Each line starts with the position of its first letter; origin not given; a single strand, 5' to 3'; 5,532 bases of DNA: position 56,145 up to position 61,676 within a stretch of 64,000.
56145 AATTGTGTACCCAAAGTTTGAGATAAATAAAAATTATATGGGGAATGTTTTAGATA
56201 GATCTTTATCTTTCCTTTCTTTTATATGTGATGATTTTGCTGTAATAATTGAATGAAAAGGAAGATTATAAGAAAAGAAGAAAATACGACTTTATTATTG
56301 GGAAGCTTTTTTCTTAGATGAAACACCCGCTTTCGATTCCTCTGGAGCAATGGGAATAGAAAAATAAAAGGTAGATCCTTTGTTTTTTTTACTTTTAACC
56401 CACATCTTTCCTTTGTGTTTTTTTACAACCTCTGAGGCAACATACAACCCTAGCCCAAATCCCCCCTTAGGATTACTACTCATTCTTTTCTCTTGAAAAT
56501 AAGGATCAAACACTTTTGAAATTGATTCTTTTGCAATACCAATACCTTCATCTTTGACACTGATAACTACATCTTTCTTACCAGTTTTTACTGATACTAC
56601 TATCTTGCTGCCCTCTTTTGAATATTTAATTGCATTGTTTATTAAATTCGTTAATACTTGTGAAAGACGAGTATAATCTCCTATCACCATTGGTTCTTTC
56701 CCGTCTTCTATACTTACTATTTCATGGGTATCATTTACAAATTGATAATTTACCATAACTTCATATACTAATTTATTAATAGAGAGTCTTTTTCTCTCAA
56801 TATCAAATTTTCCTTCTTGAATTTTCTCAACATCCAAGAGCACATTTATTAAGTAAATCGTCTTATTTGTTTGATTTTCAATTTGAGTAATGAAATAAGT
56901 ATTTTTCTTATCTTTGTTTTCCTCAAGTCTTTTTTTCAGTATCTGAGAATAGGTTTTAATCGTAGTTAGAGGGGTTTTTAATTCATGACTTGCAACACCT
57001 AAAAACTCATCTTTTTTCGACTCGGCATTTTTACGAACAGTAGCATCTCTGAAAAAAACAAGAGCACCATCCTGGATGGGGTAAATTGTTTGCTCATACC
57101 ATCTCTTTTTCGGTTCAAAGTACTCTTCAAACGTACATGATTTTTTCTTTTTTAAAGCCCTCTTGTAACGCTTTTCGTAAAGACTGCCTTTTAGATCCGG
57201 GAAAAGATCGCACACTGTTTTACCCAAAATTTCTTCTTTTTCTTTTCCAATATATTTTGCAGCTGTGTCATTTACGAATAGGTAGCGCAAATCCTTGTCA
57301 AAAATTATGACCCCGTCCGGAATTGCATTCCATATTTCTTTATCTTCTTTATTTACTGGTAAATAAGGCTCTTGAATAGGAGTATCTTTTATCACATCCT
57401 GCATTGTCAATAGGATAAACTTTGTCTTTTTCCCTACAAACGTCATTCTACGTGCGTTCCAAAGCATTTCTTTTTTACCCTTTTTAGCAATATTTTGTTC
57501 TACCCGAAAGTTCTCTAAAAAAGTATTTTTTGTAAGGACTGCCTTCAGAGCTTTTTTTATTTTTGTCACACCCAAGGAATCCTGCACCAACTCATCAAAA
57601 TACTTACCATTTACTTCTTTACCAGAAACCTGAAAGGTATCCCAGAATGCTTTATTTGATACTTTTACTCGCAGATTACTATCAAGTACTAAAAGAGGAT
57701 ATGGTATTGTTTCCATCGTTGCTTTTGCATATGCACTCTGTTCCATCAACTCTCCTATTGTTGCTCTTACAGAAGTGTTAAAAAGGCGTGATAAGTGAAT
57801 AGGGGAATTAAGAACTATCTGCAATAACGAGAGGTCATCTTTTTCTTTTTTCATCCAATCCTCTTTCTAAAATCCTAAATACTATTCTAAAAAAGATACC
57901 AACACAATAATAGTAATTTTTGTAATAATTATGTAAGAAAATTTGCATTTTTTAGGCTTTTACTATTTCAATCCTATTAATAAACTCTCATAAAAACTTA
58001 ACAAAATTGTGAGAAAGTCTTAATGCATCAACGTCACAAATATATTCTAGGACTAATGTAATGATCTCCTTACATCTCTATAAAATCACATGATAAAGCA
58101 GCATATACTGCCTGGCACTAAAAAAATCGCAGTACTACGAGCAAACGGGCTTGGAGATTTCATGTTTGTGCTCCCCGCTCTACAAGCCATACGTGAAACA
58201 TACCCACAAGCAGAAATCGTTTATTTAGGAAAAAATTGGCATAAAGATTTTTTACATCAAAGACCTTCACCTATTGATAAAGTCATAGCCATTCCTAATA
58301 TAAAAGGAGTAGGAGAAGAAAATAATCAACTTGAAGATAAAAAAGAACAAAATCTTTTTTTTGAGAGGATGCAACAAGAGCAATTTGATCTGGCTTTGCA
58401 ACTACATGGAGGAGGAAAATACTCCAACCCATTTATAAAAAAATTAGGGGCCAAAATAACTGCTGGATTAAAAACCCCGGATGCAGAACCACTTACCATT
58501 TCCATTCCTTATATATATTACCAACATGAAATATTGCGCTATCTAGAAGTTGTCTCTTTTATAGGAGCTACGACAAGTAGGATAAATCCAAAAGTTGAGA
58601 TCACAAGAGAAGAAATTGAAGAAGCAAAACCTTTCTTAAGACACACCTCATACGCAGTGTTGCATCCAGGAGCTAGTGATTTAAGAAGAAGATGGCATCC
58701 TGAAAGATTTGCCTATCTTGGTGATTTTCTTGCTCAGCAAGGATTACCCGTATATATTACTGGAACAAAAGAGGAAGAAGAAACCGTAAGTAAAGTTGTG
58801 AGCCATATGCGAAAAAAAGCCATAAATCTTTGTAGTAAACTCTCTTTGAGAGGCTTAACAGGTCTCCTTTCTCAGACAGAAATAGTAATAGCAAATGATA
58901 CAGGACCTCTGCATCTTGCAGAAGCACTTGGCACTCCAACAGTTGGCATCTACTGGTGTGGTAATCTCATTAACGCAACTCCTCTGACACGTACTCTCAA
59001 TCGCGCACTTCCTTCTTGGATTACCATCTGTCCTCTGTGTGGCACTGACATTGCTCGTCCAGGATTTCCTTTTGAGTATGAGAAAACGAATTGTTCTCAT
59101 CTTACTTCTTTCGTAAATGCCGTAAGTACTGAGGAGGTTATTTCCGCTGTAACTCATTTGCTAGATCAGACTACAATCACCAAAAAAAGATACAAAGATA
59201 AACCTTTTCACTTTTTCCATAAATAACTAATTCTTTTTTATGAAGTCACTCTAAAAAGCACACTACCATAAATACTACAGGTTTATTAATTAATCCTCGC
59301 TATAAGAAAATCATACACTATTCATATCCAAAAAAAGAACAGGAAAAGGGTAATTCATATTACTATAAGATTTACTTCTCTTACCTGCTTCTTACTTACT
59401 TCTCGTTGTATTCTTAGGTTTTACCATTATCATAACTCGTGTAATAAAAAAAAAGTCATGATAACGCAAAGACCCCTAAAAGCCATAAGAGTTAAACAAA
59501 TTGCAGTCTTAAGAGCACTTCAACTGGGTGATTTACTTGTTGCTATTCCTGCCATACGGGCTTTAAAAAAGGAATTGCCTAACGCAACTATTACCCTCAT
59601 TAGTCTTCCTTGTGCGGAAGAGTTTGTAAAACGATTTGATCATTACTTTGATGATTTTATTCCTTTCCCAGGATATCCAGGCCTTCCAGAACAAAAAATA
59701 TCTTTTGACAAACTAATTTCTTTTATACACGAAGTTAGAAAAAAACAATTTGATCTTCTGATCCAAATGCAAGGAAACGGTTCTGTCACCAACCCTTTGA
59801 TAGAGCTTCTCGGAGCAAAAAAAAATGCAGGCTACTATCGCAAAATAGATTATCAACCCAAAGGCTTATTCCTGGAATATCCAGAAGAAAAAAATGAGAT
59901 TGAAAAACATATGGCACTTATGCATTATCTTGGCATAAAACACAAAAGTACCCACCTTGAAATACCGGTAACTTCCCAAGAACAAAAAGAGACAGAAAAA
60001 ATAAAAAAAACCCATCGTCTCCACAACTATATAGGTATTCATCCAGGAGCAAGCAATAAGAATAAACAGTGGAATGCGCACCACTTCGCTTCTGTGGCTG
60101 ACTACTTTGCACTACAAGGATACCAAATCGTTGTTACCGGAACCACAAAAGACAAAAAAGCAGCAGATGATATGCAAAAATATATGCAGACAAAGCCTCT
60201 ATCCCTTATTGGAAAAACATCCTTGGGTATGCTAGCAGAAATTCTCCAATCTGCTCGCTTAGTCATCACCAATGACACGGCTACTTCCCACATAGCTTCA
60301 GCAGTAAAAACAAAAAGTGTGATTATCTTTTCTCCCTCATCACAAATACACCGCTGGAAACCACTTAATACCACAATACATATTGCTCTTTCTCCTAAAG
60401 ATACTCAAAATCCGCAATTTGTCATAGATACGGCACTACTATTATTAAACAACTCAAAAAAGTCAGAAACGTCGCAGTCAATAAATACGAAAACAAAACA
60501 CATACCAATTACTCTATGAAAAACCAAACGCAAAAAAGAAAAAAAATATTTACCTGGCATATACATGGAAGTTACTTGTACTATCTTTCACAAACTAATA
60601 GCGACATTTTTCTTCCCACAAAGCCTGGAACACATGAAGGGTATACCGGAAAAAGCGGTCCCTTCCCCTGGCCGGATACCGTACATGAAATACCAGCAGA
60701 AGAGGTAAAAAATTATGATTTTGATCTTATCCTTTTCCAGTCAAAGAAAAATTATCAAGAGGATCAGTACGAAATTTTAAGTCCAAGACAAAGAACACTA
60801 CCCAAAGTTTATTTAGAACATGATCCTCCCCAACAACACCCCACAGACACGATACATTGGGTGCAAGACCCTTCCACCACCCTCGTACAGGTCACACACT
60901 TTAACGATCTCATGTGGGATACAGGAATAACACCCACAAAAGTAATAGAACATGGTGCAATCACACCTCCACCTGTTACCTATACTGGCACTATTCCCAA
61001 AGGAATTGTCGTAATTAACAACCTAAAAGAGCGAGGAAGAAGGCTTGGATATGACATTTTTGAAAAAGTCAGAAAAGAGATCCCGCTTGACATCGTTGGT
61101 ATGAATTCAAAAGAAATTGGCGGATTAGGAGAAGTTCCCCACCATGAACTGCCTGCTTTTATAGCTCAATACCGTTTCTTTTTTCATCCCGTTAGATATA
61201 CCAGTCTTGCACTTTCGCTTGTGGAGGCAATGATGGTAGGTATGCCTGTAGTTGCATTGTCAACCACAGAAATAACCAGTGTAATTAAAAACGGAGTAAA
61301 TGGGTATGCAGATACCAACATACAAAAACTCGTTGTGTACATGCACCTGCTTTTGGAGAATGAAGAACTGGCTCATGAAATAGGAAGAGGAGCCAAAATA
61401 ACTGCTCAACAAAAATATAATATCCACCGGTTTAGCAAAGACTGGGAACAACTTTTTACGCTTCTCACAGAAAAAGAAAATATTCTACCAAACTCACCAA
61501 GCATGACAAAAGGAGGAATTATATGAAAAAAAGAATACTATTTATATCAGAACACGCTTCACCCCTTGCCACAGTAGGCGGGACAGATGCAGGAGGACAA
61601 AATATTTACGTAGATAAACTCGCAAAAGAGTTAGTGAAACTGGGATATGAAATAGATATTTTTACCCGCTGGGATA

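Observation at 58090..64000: Heptose-flavoured glycan cluster with an unusual GT4-GmhA (sedoheptulose-7-P isomerase) fusion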

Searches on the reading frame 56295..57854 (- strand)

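Call 3: search_protein_families(library=pfam, proteins=[window:56295-57854:-], max_evalue=0.01)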
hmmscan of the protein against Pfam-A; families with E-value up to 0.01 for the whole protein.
window:56295-57854:- (519 aa): 12 families
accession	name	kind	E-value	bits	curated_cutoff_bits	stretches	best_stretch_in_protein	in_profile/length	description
PF02518.31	HATPase_c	-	4.7e-29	101.5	26.4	1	392-503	1-110/111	Histidine kinase-, DNA gyrase B-, and HSP90-like ATPase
PF08448.16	PAS_4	-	3.7e-26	92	23.1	2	175-275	1-109/110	PAS fold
PF00989.32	PAS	-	2e-15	57.2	22.6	2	172-268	4-110/113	PAS fold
PF13426.13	PAS_9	-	5.9e-15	55.9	27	2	179-270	1-100/103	PAS domain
PF00512.31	HisKA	-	7.3e-13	48.8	26.9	1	281-348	2-66/66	His Kinase A (phospho-acceptor) domain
PF13188.13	PAS_8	-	2.5e-09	37.1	21.8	1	176-225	8-54/65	PAS domain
PF13589.12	HATPase_c_3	-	8.9e-08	32.7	25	1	397-495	3-99/137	Histidine kinase-, DNA gyrase B-, and HSP90-like ATPase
PF12860.13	PAS_7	-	2.5e-05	24.8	27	0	49-93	3-48/115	PAS fold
PF13596.12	PAS_10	-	4.1e-05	24.6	22.1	0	175-263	5-91/106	PAS domain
PF14501.12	HATPase_c_5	-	6.4e-05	23.2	22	1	397-500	6-99/102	GHKL domain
PF21370.4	PAS_GdpP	-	0.0014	19.4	27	1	167-251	1-83/90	Cyclic-di-AMP phosphodiesterase GdpP-like, PAS domain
PF13581.12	HATPase_c_2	-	0.0031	18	27.4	1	401-471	36-105/127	Histidine kinase-like ATPase domain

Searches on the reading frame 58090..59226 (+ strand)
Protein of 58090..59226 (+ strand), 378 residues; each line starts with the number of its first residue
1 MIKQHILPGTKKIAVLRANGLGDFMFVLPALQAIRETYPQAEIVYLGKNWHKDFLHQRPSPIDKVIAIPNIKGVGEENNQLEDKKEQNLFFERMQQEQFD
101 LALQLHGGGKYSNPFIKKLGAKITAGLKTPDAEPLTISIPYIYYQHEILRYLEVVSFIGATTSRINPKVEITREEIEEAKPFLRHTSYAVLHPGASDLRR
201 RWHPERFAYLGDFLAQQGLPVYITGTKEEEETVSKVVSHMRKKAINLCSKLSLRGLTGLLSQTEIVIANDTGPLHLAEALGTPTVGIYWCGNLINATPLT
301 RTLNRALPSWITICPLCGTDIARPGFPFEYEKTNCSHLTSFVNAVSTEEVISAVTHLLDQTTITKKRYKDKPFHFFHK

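Call 3: search_protein_families(library=pfam, proteins=[window:58090-59226:+], max_evalue=0.01)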
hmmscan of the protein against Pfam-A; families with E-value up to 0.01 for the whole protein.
window:58090-59226:+ (378 aa): 1 family
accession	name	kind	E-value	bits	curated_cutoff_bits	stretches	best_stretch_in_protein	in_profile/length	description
PF01075.23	Glyco_transf_9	-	3.1e-29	102.5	22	1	91-294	5-215/247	Glycosyltransferase family 9 (heptosyltransferase)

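Call 7: search_protein_families(library=ncbifam, proteins=[window:58090-59226:+], max_evalue=0.001)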
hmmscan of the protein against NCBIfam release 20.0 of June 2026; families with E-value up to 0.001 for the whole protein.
window:58090-59226:+ (378 aa): 6 families
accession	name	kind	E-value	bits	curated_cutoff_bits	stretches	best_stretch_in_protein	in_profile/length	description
TIGR02193.1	heptsyl_trn_I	equivalog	7.6e-26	91.1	185.3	1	12-289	1-282/320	lipopolysaccharide heptosyltransferase I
TIGR02201.1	heptsyl_trn_III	equivalog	3.4e-17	62.5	170.2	1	15-298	4-296/344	putative lipopolysaccharide heptosyltransferase III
TIGR02195.1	heptsyl_trn_II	equivalog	3.7e-17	62.4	134.6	1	166-300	151-294/339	lipopolysaccharide heptosyltransferase II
NF007742.0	PRK10422.1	equivalog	7.2e-15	54.6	467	1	11-302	6-302/352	lipopolysaccharide core heptosyltransferase RfaQ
NF008162.0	PRK10916.1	equivalog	2.2e-11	43.5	569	1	191-292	185-291/348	ADP-heptose--LPS heptosyltransferase RfaF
NF008204.0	PRK10964.1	equivalog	1.2e-10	41.1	437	1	12-288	2-279/322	lipopolysaccharide heptosyltransferase RfaC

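Call 31: list_cluster_members(proteins=[P0001, window:58090-59226:+, L001:9781-11298:+, L001:13943-16621:-, window:23989-27291:-, window:20117-22375:-, window:6600-8573:+])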
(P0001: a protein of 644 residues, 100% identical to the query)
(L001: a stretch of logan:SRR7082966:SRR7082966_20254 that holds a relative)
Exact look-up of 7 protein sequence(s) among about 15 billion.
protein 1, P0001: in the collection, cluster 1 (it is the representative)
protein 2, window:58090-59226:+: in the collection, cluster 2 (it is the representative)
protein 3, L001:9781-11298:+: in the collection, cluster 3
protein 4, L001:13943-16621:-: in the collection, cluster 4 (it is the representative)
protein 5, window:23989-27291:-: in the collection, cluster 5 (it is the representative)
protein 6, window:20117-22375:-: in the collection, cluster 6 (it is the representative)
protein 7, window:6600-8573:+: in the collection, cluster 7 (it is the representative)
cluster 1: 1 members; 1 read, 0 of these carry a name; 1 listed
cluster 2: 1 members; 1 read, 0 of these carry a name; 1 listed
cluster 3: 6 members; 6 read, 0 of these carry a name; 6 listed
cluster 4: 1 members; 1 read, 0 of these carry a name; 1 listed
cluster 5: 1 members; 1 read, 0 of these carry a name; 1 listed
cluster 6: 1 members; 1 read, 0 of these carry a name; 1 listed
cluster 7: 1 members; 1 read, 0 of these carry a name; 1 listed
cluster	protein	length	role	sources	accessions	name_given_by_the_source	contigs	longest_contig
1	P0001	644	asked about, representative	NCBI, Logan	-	-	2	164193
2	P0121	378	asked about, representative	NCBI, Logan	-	-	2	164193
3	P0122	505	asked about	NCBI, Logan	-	-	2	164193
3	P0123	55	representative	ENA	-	-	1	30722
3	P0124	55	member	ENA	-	-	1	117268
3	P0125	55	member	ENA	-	-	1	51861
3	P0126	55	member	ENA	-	-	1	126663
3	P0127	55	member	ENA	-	-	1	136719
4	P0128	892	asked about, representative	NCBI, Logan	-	-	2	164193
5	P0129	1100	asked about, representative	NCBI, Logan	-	-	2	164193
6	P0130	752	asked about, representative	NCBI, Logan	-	-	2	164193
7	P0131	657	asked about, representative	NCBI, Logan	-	-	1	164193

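Call 64: search_protein_families(library=padloc, proteins=[window:58090-59226:+], max_evalue=0.001)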
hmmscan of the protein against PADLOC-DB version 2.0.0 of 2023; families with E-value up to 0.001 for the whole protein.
window:58090-59226:+ (378 aa): 0 families

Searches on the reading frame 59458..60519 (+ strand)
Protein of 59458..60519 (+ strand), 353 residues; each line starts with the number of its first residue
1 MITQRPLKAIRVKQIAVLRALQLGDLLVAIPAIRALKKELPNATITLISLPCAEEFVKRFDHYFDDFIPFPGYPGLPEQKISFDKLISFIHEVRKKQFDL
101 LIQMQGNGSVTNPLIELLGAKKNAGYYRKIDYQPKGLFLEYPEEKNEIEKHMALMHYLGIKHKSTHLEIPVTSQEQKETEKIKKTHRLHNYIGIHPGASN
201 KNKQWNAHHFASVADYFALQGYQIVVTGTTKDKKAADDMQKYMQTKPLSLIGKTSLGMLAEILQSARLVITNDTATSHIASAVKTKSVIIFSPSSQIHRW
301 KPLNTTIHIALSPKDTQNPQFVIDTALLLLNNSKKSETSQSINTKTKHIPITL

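Call 3: search_protein_families(library=pfam, proteins=[window:59458-60519:+], max_evalue=0.01)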
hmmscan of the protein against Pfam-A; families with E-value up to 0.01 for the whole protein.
window:59458-60519:+ (353 aa): 2 families
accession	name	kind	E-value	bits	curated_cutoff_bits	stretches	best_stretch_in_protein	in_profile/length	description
PF01075.23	Glyco_transf_9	-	2.8e-35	122.3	22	1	88-324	3-240/247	Glycosyltransferase family 9 (heptosyltransferase)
PF00696.33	AA_kinase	-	0.0013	19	24.9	1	84-302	20-183/234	Amino acid kinase family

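Call 7: search_protein_families(library=ncbifam, proteins=[window:59458-60519:+], max_evalue=0.001)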
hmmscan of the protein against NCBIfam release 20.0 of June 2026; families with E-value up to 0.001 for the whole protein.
window:59458-60519:+ (353 aa): 7 families
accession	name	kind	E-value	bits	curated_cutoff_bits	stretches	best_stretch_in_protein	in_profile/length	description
NF007742.0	PRK10422.1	equivalog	1e-26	93.6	467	1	11-306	4-302/352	lipopolysaccharide core heptosyltransferase RfaQ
TIGR02201.1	heptsyl_trn_III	equivalog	7.5e-26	91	170.2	1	18-307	5-301/344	putative lipopolysaccharide heptosyltransferase III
TIGR02193.1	heptsyl_trn_I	equivalog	4.2e-23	82.1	185.3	1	15-297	2-287/320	lipopolysaccharide heptosyltransferase I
TIGR02195.1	heptsyl_trn_II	equivalog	9e-22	77.6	134.6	1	22-306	9-296/339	lipopolysaccharide heptosyltransferase II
NF008162.0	PRK10916.1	equivalog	2e-17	63.4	569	1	170-296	161-292/348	ADP-heptose--LPS heptosyltransferase RfaF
NF008204.0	PRK10964.1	equivalog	5.8e-09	35.5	437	1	88-294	77-282/322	lipopolysaccharide heptosyltransferase RfaC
TIGR04414.1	hepto_Aah_TibC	equivalog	6.4e-05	22.1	200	1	157-290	171-305/374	autotransporter strand-loop-strand O-heptosyltransferase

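Call 64: search_protein_families(library=padloc, proteins=[window:59458-60519:+], max_evalue=0.001)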
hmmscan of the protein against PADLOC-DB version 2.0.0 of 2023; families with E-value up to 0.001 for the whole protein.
window:59458-60519:+ (353 aa): 0 families

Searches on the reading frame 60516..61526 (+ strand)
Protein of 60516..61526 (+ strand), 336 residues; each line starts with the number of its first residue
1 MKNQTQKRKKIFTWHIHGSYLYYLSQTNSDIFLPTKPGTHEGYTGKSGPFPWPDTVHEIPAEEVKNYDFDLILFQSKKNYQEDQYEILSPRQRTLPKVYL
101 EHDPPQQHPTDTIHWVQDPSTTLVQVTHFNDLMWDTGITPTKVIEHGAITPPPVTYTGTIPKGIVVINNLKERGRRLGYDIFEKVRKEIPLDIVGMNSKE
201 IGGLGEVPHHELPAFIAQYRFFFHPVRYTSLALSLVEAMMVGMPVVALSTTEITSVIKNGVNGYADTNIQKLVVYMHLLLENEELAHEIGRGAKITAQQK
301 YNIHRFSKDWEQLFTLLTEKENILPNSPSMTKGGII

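Call 3: search_protein_families(library=pfam, proteins=[window:60516-61526:+], max_evalue=0.01)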
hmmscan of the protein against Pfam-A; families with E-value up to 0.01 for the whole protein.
window:60516-61526:+ (336 aa): 3 families
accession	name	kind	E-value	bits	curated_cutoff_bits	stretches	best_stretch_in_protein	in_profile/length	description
PF00534.26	Glycos_transf_1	-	5.7e-14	52.5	26.4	1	200-294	74-170/172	Glycosyl transferases group 1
PF13692.12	Glyco_trans_1_4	-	1.9e-10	41.6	27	1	201-281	61-141/142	Glycosyl transferases group 1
PF13524.12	Glyco_trans_1_2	-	1.7e-07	31.7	25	1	181-305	5-137/144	Glycosyl transferase-like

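Call 7: search_protein_families(library=ncbifam, proteins=[window:60516-61526:+], max_evalue=0.001)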
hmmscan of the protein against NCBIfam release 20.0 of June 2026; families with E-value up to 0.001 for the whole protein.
window:60516-61526:+ (336 aa): 11 families
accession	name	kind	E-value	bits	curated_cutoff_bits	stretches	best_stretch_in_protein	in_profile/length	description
TIGR03999.1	thiol_BshA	equivalog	1.4e-08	34.1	273.7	1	224-316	278-372/375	N-acetyl-alpha-D-glucosaminyl L-malate synthase BshA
NF038229.1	Glyco4_Geo_Pelo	equivalog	2.4e-08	33.4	400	1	204-316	223-335/338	GPMC system family 4 glycosyltransferase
NF038295.1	EPS_HpsP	equivalog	4.1e-06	26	550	1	216-308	285-378/388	hormogonium polysaccharide biosynthesis glycosyltransferase HpsP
NF041876.1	EPS_EpsE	equivalog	6.6e-06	25.6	400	1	204-305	281-384/389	exopolysaccharide biosynthesis GT4 family glycosyltransferase EpsE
NF047880.1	glyco_SdgA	exception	9e-06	24.5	800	1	228-313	399-486/488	serine-aspartate repeat adhesin O-glycosyltransferase SdgA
TIGR03088.1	stp2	hypoth_equivalog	1.1e-05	24.7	409.05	1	212-315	266-371/374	TIGR03088 family PEP-CTERM/XrtA system glycosyltransferase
TIGR02149.1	glgA_Coryne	subfamily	5.2e-05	22.5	302.4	1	207-303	272-376/391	glycogen synthase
NF038298.1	EPS_HpsO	equivalog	9e-05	21.4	575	1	235-309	305-379/388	hormogonium polysaccharide biosynthesis glycosyltransferase HpsO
TIGR04157.1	glyco_rSAM_CFB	subfamily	0.00016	20.8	400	1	234-313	316-405/406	TIGR04157 family glycosyltransferase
NF041139.1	TreT_Thcocales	equivalog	0.00035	19.5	775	1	181-314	279-409/412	trehalose synthase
TIGR02470.1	sucr_synth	equivalog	0.00038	18.7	810.4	1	211-265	635-690/784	sucrose synthase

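Call 40: search_solved_structures(query=window:60516-61526:+, max_evalue=0.001)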
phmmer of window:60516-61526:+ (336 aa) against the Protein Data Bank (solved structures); distinct sequences matched with E-value up to 0.001: 3.
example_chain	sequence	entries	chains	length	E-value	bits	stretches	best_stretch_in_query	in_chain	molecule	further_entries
7qnt_AAA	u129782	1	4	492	1.8e-06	30.5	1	218-314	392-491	TarM(Se)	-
7qd7_AAA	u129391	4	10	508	2e-06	30.4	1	218-314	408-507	TarM(Se)_G117R | TarM(Se)_G117R-4RboP | TarM(Se)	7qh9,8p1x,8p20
4lzi_A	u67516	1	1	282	0.00042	22.8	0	178-247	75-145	Multicystatin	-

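Call 64: search_protein_families(library=padloc, proteins=[window:60516-61526:+], max_evalue=0.001)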
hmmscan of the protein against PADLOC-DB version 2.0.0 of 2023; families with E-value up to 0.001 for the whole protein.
window:60516-61526:+ (336 aa): 0 families
